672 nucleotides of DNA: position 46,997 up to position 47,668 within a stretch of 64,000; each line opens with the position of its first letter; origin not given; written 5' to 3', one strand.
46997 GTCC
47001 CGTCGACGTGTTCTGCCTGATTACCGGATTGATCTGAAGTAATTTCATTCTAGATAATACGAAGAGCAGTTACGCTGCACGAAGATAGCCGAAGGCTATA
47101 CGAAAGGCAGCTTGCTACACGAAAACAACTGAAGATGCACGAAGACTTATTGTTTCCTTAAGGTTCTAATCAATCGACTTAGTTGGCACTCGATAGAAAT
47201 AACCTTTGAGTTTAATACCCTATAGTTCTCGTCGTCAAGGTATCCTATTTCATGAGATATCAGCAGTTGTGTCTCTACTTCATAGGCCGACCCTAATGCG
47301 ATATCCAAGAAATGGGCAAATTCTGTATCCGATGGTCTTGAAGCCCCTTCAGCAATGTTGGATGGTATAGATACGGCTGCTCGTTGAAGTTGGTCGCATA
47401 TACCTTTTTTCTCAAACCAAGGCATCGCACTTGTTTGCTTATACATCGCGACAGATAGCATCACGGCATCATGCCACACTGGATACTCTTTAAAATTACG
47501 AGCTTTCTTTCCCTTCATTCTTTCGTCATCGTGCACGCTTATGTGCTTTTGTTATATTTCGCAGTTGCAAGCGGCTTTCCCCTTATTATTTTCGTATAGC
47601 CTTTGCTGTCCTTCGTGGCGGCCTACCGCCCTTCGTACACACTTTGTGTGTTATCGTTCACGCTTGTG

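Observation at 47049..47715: Avd-like four-helix-bundle gene bracketed by inverted arrays of 'constant TTCGT(A) + variable hairpin' units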

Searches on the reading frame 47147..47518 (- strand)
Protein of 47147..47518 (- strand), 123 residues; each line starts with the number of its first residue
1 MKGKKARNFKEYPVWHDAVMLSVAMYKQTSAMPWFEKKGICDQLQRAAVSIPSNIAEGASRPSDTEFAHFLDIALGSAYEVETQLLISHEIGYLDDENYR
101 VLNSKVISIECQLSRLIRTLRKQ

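Call 9: search_protein_families(library=pfam, proteins=[window:47147-47518:-])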
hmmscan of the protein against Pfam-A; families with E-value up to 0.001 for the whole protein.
window:47147-47518:- (123 aa): 1 family
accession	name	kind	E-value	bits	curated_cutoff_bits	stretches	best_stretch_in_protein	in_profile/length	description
PF05635.17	23S_rRNA_IVP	-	3.3e-32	111.3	33.8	1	11-113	2-104/106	23S rRNA-intervening sequence protein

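Call 10: find_encoding_contigs(protein=window:47147-47518:-, flank=6000, max_places=10)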
Protein window:47147-47518:- (123 aa): 2 contigs read that carry it; 2 places shown.
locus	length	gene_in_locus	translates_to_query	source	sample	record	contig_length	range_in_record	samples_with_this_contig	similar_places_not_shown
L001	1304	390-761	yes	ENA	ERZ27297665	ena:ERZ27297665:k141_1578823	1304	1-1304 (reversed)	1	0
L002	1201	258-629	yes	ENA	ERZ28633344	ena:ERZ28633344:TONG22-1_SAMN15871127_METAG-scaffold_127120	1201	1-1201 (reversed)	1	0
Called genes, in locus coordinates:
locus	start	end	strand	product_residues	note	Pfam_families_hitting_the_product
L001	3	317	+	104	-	?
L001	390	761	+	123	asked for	PF05635:23S_rRNA_IVP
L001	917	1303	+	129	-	?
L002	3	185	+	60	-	?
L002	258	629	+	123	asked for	PF05635:23S_rRNA_IVP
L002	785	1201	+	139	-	?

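Call 11: find_homologous_proteins(query=window:47147-47518:-)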
Query window:47147-47518:- (123 aa): 6925 proteins with E <= 0.001 among 6933 candidates; the best 120 are listed.
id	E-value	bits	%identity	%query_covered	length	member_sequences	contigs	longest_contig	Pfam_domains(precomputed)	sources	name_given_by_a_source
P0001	2.9e-65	235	90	97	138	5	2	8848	PF05635.18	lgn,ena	-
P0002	1.5e-63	230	86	98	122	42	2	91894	PF05635.18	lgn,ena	-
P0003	6.6e-62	225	86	98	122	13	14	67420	PF05635.18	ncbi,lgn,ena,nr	ncbi:MAG: four helix bundle protein [Bacteroidaceae bacterium]|nr:four helix bundle protein [Bactero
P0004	1.2e-60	221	83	100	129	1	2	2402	PF05635.18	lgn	-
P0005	6.9e-60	218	84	96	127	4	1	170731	PF05635.18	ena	-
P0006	1.2e-59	217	83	98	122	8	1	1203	PF05635.18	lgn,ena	-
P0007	1.6e-59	217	82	100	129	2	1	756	PF05635.18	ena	-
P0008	2.0e-59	217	83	98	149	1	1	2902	PF05635.18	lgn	-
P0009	8.3e-59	215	80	100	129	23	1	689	PF05635.18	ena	-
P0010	3.4e-58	213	80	96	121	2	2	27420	PF05635.18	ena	-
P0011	6.2e-58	212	81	98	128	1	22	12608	PF05635.18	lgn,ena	-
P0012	6.2e-58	212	81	98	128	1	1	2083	PF05635.18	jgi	jgi:four helix bundle protein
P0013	8.6e-58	211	81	98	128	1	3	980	PF05635.18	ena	-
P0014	8.6e-58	211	81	98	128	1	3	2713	PF05635.18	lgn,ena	-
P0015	8.6e-58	211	81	98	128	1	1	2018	PF05635.18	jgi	jgi:four helix bundle protein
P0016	1.2e-57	211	80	98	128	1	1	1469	PF05635.18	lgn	-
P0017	1.7e-57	210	81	98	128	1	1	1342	PF05635.18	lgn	-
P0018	1.7e-57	210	80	98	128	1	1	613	PF05635.18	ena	-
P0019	1.7e-57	210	81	98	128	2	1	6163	PF05635.18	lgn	-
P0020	3.2e-57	210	80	98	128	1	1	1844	PF05635.18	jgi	jgi:four helix bundle protein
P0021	6.1e-57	209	80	98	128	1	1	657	PF05635.18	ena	-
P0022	2.3e-56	207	79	98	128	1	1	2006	PF05635.18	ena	-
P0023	1.4e-52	195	75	97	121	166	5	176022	PF05635.18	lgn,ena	-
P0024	3.5e-51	190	76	96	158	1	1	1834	PF05635.18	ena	-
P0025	3.5e-51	190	76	96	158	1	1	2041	PF05635.18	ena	-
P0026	8.9e-51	189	76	97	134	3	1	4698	PF05635.18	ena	-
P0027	2.3e-50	187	74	96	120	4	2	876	PF05635.18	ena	-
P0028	3.3e-50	187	71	97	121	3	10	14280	PF05635.18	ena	-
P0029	4.4e-50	187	75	96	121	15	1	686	PF05635.18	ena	-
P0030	8.3e-50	186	72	96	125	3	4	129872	PF05635.18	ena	-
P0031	1.2e-49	185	71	98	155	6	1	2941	PF05635.18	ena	-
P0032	2.3e-49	184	71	98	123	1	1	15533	PF05635.18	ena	-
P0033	5.4e-49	183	74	97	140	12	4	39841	PF05635.18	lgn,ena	-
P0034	8.9e-49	182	73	98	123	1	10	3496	PF05635.18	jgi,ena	jgi:four helix bundle protein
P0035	1.3e-48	182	71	97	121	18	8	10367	PF05635.18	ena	-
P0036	2.5e-48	181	71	97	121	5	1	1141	PF05635.18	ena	-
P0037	2.9e-48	181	75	96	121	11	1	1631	PF05635.18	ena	-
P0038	3.7e-48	180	70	98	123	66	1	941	PF05635.18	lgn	-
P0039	6.0e-48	180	72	98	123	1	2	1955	PF05635.18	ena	-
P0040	6.3e-48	180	71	98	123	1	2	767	PF05635.18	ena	-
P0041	7.4e-48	179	72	97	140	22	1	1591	PF05635.18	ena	-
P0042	1.5e-47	178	70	98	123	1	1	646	PF05635.18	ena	-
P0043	1.6e-47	178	71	95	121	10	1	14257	PF05635.18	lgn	-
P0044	2.2e-47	178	71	97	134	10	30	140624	PF05635.18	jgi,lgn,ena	-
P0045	3.0e-47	177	69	97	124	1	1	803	PF05635.18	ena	-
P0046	3.5e-47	177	70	99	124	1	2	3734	PF05635.18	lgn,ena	-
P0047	3.7e-47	177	71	97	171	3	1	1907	PF05635.18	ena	-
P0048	4.3e-47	177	70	95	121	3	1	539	PF05635.18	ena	-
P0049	4.9e-47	177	70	95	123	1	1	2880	PF05635.18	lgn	-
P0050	5.5e-47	177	68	97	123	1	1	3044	PF05635.18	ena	-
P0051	5.7e-47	177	70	98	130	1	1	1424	PF05635.18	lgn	-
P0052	5.8e-47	176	66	98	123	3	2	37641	PF05635.18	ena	-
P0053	9.0e-47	176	67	97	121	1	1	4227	PF05635.18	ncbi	-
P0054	9.0e-47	176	67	97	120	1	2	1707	PF05635.18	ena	-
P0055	1.2e-46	175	68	96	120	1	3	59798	PF05635.18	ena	-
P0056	1.8e-46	175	70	99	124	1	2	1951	PF05635.18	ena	-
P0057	2.0e-46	175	68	98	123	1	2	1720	PF05635.18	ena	-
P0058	2.1e-46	175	67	96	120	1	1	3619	PF05635.18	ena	-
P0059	2.2e-46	175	69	98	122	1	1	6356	PF05635.18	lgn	-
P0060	2.5e-46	174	68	99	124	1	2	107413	PF05635.18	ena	-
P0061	2.8e-46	174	66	94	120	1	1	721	PF05635.18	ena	-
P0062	3.0e-46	174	67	97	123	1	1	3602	PF05635.18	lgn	-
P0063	3.2e-46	174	68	96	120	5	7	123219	PF05635.18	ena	-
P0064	3.9e-46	174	69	96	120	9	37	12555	PF05635.18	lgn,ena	-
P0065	4.4e-46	174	66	97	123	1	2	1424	PF05635.18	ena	-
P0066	4.5e-46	174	67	98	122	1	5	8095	PF05635.18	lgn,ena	-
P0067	6.0e-46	173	68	96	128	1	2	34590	PF05635.18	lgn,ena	-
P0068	6.4e-46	173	67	97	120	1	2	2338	PF05635.18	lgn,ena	-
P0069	1.2e-45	172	69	97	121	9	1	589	PF05635.18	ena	-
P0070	1.7e-45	172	67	96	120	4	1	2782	PF05635.18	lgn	-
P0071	1.8e-45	172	66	96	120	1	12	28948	PF05635.18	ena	-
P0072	1.9e-45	172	66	97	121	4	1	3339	PF05635.18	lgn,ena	-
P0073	2.0e-45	172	66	96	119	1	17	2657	PF05635.18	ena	-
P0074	2.0e-45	172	67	96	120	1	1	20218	PF05635.18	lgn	-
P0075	2.0e-45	172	66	97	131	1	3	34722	PF05635.18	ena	-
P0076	2.0e-45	172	66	97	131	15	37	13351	PF05635.18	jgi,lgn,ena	-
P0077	2.1e-45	171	68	97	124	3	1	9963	PF05635.18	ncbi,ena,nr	ncbi:MAG: four helix bundle protein [Bacteroidaceae bacterium]|nr:four helix bundle protein [Bactero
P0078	2.1e-45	171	66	97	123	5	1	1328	PF05635.18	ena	-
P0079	2.4e-45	171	67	95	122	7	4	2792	PF05635.18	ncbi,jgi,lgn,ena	-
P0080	2.4e-45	171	68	97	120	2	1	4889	PF05635.18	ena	-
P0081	2.5e-45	171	68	96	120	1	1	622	PF05635.18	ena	-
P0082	3.3e-45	171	65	97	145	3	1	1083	PF05635.18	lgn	-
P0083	3.3e-45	171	66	97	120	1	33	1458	PF05635.18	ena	-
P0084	3.6e-45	171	67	97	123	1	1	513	PF05635.18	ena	-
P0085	3.6e-45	171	69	94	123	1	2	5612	PF05635.18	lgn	-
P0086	3.8e-45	171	66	97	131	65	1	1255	PF05635.18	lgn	-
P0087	4.5e-45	170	66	97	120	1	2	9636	PF05635.18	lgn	-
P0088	5.0e-45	170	67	97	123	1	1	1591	PF05635.18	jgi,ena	-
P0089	5.3e-45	170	67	98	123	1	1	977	PF05635.18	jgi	jgi:four helix bundle protein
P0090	5.3e-45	170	67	95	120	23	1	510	PF05635.18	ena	-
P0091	5.4e-45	170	67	96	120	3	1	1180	PF05635.18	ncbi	-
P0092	5.5e-45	170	66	97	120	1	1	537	PF05635.18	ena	-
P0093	6.2e-45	170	68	97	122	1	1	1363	PF05635.18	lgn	-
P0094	6.3e-45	170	68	94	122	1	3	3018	PF05635.18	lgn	-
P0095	6.3e-45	170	66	97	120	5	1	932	PF05635.18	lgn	-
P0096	6.3e-45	170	66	97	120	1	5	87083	PF05635.18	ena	-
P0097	6.6e-45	170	63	98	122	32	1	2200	PF05635.18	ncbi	-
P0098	6.9e-45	170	67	95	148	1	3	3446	PF05635.18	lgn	-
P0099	7.2e-45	170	65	98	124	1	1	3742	PF05635.18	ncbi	-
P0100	7.4e-45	170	68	96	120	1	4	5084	PF05635.18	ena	-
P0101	7.4e-45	170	65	96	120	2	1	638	PF05635.18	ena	-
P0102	7.6e-45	170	66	97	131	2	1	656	PF22296.3,PF05635.18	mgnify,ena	mgnify:FL=1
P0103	8.3e-45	170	65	98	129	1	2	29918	PF05635.18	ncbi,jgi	jgi:four helix bundle protein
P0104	8.9e-45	169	66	97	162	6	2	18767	PF05635.18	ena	-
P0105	9.0e-45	169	68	97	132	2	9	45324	PF05635.18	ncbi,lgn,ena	-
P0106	9.1e-45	169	66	96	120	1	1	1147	PF05635.18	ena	-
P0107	9.2e-45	169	64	96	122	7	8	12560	PF05635.18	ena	-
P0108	9.8e-45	169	66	97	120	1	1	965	PF05635.18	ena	-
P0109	1.0e-44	169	68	96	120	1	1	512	PF05635.18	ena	-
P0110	1.0e-44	169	70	96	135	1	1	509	PF05635.18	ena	-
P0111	1.1e-44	169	68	95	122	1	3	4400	PF05635.18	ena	-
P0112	1.2e-44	169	67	96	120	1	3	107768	PF05635.18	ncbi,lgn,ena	-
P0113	1.5e-44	169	66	96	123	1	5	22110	PF05635.18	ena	-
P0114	1.5e-44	169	65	97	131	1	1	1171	PF22296.3,PF05635.18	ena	-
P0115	1.5e-44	169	67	96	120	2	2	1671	PF05635.18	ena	-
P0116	1.5e-44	169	66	97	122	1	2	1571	PF05635.18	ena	-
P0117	1.6e-44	169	66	94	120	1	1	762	PF05635.18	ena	-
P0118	1.7e-44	169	67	97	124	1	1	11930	PF22296.3,PF05635.18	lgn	-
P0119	1.9e-44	168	64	96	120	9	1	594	PF05635.18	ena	-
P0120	2.0e-44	168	66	97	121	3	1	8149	PF05635.18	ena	-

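Call 15: find_related_loci(query=window:47147-47518:-, collection=genome_contigs, flank=10000)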
Query window:47147-47518:- (123 aa) in genome_contigs; peptide patterns used: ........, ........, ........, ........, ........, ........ (x = any residue, [..] = any of these).
334 stretches matched a pattern; 44 encode a relative of the query (tblastn E <= 1e-3); 44 distinct loci.
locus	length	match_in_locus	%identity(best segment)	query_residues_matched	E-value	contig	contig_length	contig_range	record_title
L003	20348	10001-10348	75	7-122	1e-58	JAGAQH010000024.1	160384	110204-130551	MAG: Bacteroidaceae bacterium isolate RGIG8676 Water_deer_Colon-1__c200029, whole genome shotgun sequence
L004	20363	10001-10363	72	2-122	3e-56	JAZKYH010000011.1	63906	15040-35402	MAG: Bacteroidaceae bacterium isolate T1900045104_TC20190098.MAGScoT_cleanbin_000010 SGB_4771_k141_1414286, whole genome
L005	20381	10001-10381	61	5-123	4e-51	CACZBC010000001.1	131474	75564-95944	MAG: uncultured Bacteroidales bacterium isolate RUG12460 genome assembly, contig: RUG12460_asm_1, whole genome shotgun s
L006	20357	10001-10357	67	4-122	4e-51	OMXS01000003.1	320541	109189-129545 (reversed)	uncultured Prevotellaceae bacterium isolate RUG064 genome assembly, contig: scaffold_3, whole genome shotgun sequence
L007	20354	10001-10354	65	2-119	6e-51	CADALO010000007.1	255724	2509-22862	MAG: uncultured Bacteroidetes bacterium isolate RUG13410 genome assembly, contig: RUG13410_asm_7, whole genome shotgun s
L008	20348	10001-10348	67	6-121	1e-49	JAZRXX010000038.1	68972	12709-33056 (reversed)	MAG: Bacteroidales bacterium isolate T1900044950_TA20190003.MAGScoT_cleanbin_000076 SGB_3603_k141_1324349, whole genome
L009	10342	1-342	64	9-122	1e-48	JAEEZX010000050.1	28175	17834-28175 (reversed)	MAG: Bacteroidaceae bacterium isolate Tb.RUG.95 k141_8243914_flag=0_multi=46.7935_len=28175, whole genome shotgun sequen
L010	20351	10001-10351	62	6-122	2e-48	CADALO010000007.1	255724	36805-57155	MAG: uncultured Bacteroidetes bacterium isolate RUG13410 genome assembly, contig: RUG13410_asm_7, whole genome shotgun s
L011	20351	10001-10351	64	7-123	5e-48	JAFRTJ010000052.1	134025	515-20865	MAG: Bacteroidaceae bacterium isolate RGIG2783 Goat_Omasum-6__c1295, whole genome shotgun sequence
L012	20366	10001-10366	63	7-122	5e-48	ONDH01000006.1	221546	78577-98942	uncultured Prevotellaceae bacterium isolate RUG204 genome assembly, contig: scaffold_127, whole genome shotgun sequence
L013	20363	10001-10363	61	3-123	1e-47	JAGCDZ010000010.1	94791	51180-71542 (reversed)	MAG: Prevotella sp. isolate RGIG9705 Yak_Omasum-2__c54986, whole genome shotgun sequence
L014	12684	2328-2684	61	4-122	3e-47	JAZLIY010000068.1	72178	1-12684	MAG: Bacteroidaceae bacterium isolate T1900044969_TA20190031.MAGScoT_cleanbin_000024 SGB_4025_k141_229824, whole genome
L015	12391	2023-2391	61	6-122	1e-46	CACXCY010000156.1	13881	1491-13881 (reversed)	MAG: uncultured Bacteroidetes bacterium isolate RUG11139 genome assembly, contig: RUG11139_asm_156, whole genome shotgun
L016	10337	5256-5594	63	2-114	2e-46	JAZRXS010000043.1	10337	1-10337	MAG: Prevotella sp. isolate T1900044950_TA20190003.MAGScoT_cleanbin_000126 SGB_3608_k141_147271, whole genome shotgun se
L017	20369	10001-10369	60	6-122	6e-46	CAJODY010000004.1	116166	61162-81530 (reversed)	uncultured Bacteroidaceae bacterium isolate Red_deer_1_mag_82 genome assembly, contig: scaffold_510, whole genome shotgu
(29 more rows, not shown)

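Call 32: find_encoding_contigs(protein=P0003, flank=4000, max_places=8)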
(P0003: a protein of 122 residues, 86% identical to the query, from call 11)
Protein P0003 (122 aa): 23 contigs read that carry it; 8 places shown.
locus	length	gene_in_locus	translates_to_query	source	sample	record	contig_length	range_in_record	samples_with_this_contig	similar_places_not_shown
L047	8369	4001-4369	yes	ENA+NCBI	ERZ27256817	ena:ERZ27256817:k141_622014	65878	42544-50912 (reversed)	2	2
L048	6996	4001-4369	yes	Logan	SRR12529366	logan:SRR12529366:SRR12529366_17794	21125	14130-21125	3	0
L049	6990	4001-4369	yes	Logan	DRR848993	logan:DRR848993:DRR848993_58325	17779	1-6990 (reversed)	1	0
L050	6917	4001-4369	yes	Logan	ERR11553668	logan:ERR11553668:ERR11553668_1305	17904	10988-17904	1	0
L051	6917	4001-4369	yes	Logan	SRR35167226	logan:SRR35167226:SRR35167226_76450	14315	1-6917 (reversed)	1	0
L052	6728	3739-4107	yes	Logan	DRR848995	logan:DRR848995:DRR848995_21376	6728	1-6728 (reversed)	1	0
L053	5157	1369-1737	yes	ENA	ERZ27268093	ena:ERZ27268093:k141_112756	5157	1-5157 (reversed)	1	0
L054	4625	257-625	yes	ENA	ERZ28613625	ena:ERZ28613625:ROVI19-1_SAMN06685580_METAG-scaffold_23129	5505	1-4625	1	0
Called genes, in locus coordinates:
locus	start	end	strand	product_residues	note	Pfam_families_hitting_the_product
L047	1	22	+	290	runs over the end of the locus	PF01531:Glyco_transf_11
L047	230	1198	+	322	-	PF00535:Glycos_transf_2, PF10111:Glyco_tranf_2_2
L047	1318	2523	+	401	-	-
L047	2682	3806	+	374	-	PF13439:Glyco_transf_4, PF13579:Glyco_trans_4_4, PF20706:GT4-conflict, PF00534:Glycos_transf_1, PF13692:Glyco_trans_1_4, PF13524:Glyco_trans_1_2 (weak)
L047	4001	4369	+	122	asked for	PF05635:23S_rRNA_IVP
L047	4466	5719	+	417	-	PF13439:Glyco_transf_4, PF00534:Glycos_transf_1, PF13692:Glyco_trans_1_4, PF20706:GT4-conflict (faint)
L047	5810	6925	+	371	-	PF13439:Glyco_transf_4, PF13477:Glyco_trans_4_2 (weak), PF13579:Glyco_trans_4_4, PF20706:GT4-conflict (weak), PF00534:Glycos_transf_1, PF13692:Glyco_trans_1_4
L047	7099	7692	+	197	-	PF02397:Bac_transf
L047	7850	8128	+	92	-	PF05402:PqqD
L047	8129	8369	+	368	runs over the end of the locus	PF14907:NTP_transf_5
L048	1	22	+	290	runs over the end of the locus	PF01531:Glyco_transf_11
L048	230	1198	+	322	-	PF00535:Glycos_transf_2, PF10111:Glyco_tranf_2_2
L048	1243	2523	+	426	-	-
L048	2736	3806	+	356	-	PF13439:Glyco_transf_4 (weak), PF13579:Glyco_trans_4_4 (weak), PF20706:GT4-conflict, PF00534:Glycos_transf_1, PF13692:Glyco_trans_1_4, PF13524:Glyco_trans_1_2 (weak)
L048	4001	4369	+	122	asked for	PF05635:23S_rRNA_IVP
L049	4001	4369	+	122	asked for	PF05635:23S_rRNA_IVP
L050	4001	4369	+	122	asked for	PF05635:23S_rRNA_IVP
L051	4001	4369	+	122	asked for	PF05635:23S_rRNA_IVP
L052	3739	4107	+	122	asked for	PF05635:23S_rRNA_IVP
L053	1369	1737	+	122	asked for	PF05635:23S_rRNA_IVP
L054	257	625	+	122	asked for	PF05635:23S_rRNA_IVP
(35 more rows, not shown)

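Call 33: find_encoding_contigs(protein=P0002, flank=4000, max_places=6)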
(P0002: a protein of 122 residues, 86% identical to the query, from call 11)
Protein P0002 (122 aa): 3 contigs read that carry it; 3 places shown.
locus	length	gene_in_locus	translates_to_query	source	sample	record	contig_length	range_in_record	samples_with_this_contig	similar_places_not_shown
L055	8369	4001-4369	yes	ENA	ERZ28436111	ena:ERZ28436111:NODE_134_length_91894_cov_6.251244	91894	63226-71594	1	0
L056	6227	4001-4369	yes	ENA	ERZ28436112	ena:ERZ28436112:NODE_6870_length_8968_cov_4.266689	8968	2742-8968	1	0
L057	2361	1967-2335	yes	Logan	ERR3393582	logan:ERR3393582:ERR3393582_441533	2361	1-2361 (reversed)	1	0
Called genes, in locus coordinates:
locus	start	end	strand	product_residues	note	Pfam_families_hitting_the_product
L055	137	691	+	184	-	PF05635:23S_rRNA_IVP (weak)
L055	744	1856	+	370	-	PF13439:Glyco_transf_4, PF13477:Glyco_trans_4_2 (weak), PF13579:Glyco_trans_4_4, PF00534:Glycos_transf_1, PF13692:Glyco_trans_1_4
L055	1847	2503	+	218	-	PF02397:Bac_transf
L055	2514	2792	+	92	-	PF05402:PqqD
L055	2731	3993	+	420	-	PF14907:NTP_transf_5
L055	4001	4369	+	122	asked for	PF05635:23S_rRNA_IVP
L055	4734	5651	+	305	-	-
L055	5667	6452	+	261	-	PF02563:Poly_export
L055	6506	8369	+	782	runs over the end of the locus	-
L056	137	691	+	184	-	PF05635:23S_rRNA_IVP (weak)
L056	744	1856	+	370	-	PF13439:Glyco_transf_4, PF13477:Glyco_trans_4_2 (weak), PF13579:Glyco_trans_4_4, PF00534:Glycos_transf_1, PF13692:Glyco_trans_1_4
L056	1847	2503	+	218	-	PF02397:Bac_transf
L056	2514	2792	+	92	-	PF05402:PqqD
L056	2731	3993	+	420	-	PF14907:NTP_transf_5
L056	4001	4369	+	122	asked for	PF05635:23S_rRNA_IVP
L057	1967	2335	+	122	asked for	PF05635:23S_rRNA_IVP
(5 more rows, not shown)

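Call 34: find_encoding_contigs(protein=P0011, flank=4000, max_places=10)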
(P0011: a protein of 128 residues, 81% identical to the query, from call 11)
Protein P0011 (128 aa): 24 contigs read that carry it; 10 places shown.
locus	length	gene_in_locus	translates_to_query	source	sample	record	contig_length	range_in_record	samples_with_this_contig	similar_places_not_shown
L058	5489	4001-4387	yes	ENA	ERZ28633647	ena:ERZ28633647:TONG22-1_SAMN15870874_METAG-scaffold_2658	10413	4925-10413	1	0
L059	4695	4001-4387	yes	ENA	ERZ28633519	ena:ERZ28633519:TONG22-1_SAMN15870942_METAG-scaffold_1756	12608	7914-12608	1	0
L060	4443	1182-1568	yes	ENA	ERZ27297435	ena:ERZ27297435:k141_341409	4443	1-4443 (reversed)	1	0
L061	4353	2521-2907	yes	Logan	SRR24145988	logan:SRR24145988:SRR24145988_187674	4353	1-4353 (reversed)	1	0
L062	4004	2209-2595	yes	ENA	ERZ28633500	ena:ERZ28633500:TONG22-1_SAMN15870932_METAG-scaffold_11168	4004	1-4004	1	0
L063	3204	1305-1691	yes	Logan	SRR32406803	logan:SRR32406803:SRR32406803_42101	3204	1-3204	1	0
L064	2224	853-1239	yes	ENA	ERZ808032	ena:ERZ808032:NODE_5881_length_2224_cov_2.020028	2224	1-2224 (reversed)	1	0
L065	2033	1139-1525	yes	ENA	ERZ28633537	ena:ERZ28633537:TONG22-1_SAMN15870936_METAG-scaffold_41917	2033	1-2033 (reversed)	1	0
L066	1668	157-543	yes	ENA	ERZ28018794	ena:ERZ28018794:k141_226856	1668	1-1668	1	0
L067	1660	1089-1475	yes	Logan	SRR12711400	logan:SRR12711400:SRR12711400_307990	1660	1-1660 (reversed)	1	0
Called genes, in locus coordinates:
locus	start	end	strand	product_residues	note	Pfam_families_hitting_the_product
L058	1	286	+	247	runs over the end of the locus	PF05704:Caps_synth, PF12919:TcdA_TcdB (faint), PF04488:Gly_transf_sug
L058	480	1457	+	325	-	PF00535:Glycos_transf_2, PF10111:Glyco_tranf_2_2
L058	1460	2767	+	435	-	-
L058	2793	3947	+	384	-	PF13439:Glyco_transf_4, PF20706:GT4-conflict, PF00534:Glycos_transf_1, PF13692:Glyco_trans_1_4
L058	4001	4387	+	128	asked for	PF05635:23S_rRNA_IVP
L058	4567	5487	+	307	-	?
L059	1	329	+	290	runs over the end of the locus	PF04383:KilA-N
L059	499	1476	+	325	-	PF00535:Glycos_transf_2, PF10111:Glyco_tranf_2_2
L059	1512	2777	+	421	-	-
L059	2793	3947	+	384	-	PF13439:Glyco_transf_4 (weak), PF20706:GT4-conflict, PF00534:Glycos_transf_1, PF13692:Glyco_trans_1_4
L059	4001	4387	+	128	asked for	PF05635:23S_rRNA_IVP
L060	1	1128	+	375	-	?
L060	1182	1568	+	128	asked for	PF05635:23S_rRNA_IVP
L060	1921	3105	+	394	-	PF13439:Glyco_transf_4, PF00534:Glycos_transf_1, PF13692:Glyco_trans_1_4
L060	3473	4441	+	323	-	?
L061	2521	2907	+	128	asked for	PF05635:23S_rRNA_IVP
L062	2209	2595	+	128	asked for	PF05635:23S_rRNA_IVP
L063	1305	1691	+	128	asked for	PF05635:23S_rRNA_IVP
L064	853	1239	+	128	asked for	PF05635:23S_rRNA_IVP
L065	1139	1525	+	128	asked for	PF05635:23S_rRNA_IVP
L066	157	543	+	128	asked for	PF05635:23S_rRNA_IVP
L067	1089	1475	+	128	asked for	PF05635:23S_rRNA_IVP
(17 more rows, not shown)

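Call 37: search_solved_structures(query=window:47147-47518:-, max_evalue=0.01)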
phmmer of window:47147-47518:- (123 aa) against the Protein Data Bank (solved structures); distinct sequences matched with E-value up to 0.01: 2.
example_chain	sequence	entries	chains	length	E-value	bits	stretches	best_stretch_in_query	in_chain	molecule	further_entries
2gsc_A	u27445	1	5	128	3.5e-20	75.6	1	8-122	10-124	Putative uncharacterized protein XCC0516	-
2rld_A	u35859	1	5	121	0.00028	24.3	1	41-121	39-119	Uncharacterized protein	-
